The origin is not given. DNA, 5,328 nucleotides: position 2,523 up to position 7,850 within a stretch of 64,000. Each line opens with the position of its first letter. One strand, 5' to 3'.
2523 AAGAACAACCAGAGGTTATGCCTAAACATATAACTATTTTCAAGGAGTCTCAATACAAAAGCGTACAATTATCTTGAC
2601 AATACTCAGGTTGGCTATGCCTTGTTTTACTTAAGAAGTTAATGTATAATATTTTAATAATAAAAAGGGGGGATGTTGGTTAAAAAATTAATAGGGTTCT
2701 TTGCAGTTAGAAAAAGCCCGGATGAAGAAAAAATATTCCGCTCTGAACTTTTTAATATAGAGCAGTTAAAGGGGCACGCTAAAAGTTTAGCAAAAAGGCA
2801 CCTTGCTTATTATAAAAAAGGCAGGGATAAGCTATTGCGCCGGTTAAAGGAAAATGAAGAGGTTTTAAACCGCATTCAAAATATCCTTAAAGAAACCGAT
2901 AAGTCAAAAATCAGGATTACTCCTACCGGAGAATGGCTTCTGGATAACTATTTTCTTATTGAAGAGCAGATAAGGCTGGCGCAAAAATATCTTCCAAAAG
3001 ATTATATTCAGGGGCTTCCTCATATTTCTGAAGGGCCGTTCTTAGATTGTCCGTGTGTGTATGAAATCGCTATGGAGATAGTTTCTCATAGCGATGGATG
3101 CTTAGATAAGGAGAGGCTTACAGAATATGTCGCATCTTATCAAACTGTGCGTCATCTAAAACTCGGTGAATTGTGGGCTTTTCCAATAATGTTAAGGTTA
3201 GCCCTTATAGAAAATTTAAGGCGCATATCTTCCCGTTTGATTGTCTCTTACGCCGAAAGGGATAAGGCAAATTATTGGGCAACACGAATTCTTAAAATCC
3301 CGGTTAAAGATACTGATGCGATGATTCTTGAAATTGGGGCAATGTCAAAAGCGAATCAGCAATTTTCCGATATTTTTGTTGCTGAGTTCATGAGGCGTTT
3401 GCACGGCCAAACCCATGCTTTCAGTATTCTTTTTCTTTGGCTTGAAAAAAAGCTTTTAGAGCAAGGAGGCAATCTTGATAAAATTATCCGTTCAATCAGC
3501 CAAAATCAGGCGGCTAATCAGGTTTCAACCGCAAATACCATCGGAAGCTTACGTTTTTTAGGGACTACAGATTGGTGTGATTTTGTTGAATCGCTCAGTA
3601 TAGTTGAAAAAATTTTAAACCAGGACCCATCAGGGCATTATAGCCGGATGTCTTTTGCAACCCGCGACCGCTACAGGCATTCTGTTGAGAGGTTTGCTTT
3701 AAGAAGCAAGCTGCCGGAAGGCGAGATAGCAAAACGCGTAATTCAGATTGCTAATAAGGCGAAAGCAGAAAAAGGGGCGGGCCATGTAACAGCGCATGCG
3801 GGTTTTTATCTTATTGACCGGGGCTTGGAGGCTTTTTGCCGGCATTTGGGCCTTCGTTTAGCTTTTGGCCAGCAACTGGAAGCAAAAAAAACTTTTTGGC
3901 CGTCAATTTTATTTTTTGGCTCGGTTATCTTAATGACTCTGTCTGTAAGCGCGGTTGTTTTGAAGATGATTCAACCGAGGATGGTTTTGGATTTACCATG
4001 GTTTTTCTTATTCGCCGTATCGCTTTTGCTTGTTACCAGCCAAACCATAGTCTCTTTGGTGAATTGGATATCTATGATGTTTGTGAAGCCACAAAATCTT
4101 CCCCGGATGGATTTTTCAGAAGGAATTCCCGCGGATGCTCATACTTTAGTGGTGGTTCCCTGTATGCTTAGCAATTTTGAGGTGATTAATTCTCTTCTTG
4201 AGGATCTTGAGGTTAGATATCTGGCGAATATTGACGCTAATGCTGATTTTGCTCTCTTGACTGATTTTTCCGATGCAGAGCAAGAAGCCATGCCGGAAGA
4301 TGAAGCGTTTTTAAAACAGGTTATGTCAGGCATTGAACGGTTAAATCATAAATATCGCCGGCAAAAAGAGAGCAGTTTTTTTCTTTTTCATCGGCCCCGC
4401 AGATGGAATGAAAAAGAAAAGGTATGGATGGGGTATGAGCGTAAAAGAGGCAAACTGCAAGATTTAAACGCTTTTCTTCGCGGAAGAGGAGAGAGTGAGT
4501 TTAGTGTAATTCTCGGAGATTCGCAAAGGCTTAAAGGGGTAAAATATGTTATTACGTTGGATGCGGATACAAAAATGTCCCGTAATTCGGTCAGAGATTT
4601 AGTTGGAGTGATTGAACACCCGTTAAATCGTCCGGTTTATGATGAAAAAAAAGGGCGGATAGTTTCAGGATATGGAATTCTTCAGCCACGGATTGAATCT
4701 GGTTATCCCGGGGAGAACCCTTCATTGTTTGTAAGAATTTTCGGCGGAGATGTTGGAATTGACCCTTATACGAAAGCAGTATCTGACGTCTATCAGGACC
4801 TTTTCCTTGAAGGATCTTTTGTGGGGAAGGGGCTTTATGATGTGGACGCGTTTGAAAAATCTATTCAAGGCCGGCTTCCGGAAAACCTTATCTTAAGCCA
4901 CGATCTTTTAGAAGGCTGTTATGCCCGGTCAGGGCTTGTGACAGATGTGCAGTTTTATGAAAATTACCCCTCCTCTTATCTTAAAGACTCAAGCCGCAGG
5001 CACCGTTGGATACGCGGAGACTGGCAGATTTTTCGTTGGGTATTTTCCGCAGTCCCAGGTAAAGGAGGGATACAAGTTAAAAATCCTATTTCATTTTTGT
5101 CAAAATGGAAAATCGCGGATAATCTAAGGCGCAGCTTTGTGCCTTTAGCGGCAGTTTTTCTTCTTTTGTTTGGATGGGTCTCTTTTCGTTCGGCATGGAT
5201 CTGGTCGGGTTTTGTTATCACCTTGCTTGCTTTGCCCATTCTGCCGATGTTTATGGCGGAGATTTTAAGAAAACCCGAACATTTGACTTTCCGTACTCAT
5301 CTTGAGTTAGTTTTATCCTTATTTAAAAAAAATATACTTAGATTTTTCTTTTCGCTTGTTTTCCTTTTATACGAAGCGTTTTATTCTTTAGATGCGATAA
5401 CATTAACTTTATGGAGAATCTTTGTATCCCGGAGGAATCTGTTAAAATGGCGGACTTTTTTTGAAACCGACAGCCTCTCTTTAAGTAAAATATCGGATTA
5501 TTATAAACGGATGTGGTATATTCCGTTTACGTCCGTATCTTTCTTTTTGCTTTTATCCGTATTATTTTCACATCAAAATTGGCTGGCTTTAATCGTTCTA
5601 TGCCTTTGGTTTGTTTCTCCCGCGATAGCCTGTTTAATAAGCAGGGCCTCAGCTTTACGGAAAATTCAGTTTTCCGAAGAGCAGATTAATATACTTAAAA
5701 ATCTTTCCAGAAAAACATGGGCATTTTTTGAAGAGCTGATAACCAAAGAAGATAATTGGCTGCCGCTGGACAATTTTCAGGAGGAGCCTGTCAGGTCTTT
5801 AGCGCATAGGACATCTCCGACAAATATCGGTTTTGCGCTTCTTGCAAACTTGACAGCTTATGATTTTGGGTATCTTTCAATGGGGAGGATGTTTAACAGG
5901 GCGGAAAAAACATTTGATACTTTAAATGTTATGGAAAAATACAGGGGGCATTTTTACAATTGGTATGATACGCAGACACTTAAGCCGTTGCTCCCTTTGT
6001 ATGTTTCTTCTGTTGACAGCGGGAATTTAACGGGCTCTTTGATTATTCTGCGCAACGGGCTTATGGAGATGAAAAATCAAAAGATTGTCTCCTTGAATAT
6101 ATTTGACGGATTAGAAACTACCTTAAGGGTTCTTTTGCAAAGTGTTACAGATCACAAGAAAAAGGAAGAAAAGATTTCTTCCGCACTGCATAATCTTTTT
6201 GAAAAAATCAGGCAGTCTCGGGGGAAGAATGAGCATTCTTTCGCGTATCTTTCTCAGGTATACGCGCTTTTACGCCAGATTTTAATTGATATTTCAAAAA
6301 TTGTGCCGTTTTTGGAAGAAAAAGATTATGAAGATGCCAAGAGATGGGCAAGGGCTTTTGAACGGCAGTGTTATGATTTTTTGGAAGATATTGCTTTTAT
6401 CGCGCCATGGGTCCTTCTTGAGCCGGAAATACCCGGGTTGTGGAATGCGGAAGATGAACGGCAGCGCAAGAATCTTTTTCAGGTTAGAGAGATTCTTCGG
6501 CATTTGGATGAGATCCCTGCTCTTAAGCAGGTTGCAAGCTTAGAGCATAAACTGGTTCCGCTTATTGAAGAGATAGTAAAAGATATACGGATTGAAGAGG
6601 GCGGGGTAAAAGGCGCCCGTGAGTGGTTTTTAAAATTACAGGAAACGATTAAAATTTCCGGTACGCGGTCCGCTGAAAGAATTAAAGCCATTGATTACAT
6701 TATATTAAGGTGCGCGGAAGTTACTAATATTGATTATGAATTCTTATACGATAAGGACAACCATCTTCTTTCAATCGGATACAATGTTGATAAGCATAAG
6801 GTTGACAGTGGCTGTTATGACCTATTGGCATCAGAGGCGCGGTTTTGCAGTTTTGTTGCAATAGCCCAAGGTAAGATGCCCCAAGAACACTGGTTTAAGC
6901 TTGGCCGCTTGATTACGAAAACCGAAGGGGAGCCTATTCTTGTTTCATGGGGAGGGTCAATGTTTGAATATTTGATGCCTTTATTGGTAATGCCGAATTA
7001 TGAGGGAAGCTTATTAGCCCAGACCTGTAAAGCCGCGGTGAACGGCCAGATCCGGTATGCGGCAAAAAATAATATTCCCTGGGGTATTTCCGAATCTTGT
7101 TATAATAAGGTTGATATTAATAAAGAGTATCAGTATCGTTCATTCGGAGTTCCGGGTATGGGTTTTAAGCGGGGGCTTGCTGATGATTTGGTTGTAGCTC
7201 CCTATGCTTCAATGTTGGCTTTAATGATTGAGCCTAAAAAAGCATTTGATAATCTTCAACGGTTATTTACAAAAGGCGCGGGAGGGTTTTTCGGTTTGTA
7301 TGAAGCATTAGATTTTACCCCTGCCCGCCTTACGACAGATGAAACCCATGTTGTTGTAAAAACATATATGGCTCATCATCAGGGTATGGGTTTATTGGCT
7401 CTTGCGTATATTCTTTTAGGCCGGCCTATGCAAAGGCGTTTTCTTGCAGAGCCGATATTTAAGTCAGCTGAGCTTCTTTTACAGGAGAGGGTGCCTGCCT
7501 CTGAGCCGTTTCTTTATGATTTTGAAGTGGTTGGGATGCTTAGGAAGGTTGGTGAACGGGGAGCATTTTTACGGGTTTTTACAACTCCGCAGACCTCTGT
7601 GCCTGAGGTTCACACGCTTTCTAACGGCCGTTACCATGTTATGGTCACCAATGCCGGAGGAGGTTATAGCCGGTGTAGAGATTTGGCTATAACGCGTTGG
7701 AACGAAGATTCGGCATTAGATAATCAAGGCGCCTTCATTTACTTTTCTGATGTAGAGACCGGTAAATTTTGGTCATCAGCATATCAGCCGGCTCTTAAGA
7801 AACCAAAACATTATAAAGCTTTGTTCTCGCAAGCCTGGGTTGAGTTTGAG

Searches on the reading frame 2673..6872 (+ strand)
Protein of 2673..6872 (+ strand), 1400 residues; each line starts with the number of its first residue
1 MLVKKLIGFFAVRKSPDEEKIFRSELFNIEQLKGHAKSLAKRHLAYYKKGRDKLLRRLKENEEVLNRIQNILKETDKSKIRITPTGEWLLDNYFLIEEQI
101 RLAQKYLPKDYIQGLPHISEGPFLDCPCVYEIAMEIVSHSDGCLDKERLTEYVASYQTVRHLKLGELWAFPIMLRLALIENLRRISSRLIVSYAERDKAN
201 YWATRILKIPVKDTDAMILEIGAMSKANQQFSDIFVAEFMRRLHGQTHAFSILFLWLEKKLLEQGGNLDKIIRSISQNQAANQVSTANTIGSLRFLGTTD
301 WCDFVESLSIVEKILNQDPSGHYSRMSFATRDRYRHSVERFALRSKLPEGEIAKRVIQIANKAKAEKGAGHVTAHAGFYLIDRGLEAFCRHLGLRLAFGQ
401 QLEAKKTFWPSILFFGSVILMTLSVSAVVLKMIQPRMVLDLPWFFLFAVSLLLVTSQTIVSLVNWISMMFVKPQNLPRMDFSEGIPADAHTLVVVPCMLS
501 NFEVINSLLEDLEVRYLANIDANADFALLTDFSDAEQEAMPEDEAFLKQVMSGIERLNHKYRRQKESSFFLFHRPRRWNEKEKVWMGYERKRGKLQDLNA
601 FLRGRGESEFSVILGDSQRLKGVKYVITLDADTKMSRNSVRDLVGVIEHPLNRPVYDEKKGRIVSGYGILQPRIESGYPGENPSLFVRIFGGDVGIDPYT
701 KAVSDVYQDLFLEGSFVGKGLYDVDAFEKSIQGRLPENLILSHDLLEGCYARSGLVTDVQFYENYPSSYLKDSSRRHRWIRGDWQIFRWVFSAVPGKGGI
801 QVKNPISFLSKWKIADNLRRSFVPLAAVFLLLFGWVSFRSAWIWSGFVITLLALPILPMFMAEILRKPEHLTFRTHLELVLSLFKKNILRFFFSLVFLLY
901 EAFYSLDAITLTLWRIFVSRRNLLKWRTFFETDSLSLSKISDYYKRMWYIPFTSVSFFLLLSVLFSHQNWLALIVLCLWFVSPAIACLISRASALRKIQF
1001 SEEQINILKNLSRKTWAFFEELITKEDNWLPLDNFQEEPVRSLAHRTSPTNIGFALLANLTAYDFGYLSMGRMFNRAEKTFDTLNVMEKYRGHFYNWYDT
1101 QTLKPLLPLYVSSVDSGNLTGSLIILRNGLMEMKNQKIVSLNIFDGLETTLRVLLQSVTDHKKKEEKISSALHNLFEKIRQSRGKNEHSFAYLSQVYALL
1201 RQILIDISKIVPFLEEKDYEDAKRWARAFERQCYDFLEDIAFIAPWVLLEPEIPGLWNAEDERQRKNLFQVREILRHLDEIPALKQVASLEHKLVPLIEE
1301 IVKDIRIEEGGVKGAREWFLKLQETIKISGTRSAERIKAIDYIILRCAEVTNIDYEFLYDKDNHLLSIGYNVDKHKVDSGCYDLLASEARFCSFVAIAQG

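Call 45: search_solved_structures(query=window:2673-6872:+, max_evalue=1e-20, show_alignments=1)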
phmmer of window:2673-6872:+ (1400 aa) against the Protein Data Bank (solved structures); distinct sequences matched with E-value up to 1e-20: 3.
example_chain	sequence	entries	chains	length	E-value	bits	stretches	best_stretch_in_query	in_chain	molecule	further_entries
8rf0_A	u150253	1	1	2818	6.7e-232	775.7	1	54-1242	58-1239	Cyclic beta-(1,2)-glucan synthase NdvB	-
8rf9_A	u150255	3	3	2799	1.3e-231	774.7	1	55-1242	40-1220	Cyclic beta 1-2 glucan synthetase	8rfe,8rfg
8wy1_A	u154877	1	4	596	6.8e-54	185.9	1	1000-1182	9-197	Glycosyltransferase 36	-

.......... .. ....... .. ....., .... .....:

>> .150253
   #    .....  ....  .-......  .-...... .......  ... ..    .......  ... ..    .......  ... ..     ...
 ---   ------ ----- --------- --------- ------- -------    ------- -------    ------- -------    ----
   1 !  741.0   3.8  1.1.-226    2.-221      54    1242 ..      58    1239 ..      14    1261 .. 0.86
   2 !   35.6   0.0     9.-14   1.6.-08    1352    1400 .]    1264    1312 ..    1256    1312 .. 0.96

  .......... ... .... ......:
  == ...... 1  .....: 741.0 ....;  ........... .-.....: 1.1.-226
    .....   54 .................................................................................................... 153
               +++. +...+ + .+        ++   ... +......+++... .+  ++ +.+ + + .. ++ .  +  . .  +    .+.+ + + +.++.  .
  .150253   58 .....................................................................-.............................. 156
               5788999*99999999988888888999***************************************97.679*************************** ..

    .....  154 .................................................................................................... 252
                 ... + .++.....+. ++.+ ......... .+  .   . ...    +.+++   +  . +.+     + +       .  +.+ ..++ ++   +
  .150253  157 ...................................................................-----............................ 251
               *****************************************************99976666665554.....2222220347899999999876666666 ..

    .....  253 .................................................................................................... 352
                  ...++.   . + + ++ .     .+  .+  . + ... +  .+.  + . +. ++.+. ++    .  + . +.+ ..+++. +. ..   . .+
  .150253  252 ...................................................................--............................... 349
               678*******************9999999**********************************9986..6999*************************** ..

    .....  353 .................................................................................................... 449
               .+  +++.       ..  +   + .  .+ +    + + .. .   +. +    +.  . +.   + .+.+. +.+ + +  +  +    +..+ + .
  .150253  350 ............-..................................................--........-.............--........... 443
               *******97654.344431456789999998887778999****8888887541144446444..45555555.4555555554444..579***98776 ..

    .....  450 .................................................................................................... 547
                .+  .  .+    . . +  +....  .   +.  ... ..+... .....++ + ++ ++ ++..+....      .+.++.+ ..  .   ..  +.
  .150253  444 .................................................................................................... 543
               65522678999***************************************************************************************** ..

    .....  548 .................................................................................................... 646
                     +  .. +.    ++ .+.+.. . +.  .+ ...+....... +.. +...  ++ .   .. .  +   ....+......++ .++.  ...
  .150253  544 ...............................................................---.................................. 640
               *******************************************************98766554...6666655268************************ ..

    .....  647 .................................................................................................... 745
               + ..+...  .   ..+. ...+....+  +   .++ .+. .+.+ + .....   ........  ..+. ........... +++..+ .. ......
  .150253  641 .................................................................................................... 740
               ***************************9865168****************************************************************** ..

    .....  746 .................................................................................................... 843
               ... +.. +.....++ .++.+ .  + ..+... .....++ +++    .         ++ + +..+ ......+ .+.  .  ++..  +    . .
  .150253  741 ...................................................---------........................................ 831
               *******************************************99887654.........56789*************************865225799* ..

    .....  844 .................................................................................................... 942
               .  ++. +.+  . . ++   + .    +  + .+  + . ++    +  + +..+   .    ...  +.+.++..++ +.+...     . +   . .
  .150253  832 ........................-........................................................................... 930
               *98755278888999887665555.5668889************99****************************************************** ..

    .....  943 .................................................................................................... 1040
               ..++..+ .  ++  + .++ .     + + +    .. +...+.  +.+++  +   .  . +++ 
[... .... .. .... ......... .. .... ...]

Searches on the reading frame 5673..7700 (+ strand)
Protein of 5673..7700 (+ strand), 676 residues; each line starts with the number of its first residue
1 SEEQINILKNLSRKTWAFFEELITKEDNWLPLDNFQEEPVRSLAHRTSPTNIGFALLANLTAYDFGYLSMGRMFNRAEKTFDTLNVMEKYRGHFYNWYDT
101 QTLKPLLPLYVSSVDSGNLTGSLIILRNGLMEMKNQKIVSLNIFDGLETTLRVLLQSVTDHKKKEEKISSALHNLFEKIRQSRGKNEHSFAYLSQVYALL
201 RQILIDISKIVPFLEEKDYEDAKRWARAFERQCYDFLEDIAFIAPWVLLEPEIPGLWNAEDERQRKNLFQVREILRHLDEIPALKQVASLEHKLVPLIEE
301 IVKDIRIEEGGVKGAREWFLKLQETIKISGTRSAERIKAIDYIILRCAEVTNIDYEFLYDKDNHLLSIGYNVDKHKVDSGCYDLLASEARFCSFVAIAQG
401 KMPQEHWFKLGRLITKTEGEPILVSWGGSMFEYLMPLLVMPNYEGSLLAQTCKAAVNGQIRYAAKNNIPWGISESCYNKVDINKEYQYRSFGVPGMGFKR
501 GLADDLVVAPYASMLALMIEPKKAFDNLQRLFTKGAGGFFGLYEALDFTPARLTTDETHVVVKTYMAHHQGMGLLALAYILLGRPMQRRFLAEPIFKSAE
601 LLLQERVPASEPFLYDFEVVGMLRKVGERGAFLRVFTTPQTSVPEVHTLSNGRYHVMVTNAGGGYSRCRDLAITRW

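Call 63: search_solved_structures(query=window:5673-7700:+, max_evalue=1e-40, show_alignments=3)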
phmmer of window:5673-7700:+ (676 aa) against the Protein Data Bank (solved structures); distinct sequences matched with E-value up to 1e-40: 3.
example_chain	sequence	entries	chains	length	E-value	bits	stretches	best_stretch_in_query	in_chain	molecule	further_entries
8rf9_A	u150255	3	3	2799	1.8e-123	416.4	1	352-676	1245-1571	Cyclic beta 1-2 glucan synthetase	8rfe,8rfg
8rf0_A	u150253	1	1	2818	1.9e-123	416.4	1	352-676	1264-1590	Cyclic beta-(1,2)-glucan synthase NdvB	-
8wy1_A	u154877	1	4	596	1.9e-123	416.3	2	271-609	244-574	Glycosyltransferase 36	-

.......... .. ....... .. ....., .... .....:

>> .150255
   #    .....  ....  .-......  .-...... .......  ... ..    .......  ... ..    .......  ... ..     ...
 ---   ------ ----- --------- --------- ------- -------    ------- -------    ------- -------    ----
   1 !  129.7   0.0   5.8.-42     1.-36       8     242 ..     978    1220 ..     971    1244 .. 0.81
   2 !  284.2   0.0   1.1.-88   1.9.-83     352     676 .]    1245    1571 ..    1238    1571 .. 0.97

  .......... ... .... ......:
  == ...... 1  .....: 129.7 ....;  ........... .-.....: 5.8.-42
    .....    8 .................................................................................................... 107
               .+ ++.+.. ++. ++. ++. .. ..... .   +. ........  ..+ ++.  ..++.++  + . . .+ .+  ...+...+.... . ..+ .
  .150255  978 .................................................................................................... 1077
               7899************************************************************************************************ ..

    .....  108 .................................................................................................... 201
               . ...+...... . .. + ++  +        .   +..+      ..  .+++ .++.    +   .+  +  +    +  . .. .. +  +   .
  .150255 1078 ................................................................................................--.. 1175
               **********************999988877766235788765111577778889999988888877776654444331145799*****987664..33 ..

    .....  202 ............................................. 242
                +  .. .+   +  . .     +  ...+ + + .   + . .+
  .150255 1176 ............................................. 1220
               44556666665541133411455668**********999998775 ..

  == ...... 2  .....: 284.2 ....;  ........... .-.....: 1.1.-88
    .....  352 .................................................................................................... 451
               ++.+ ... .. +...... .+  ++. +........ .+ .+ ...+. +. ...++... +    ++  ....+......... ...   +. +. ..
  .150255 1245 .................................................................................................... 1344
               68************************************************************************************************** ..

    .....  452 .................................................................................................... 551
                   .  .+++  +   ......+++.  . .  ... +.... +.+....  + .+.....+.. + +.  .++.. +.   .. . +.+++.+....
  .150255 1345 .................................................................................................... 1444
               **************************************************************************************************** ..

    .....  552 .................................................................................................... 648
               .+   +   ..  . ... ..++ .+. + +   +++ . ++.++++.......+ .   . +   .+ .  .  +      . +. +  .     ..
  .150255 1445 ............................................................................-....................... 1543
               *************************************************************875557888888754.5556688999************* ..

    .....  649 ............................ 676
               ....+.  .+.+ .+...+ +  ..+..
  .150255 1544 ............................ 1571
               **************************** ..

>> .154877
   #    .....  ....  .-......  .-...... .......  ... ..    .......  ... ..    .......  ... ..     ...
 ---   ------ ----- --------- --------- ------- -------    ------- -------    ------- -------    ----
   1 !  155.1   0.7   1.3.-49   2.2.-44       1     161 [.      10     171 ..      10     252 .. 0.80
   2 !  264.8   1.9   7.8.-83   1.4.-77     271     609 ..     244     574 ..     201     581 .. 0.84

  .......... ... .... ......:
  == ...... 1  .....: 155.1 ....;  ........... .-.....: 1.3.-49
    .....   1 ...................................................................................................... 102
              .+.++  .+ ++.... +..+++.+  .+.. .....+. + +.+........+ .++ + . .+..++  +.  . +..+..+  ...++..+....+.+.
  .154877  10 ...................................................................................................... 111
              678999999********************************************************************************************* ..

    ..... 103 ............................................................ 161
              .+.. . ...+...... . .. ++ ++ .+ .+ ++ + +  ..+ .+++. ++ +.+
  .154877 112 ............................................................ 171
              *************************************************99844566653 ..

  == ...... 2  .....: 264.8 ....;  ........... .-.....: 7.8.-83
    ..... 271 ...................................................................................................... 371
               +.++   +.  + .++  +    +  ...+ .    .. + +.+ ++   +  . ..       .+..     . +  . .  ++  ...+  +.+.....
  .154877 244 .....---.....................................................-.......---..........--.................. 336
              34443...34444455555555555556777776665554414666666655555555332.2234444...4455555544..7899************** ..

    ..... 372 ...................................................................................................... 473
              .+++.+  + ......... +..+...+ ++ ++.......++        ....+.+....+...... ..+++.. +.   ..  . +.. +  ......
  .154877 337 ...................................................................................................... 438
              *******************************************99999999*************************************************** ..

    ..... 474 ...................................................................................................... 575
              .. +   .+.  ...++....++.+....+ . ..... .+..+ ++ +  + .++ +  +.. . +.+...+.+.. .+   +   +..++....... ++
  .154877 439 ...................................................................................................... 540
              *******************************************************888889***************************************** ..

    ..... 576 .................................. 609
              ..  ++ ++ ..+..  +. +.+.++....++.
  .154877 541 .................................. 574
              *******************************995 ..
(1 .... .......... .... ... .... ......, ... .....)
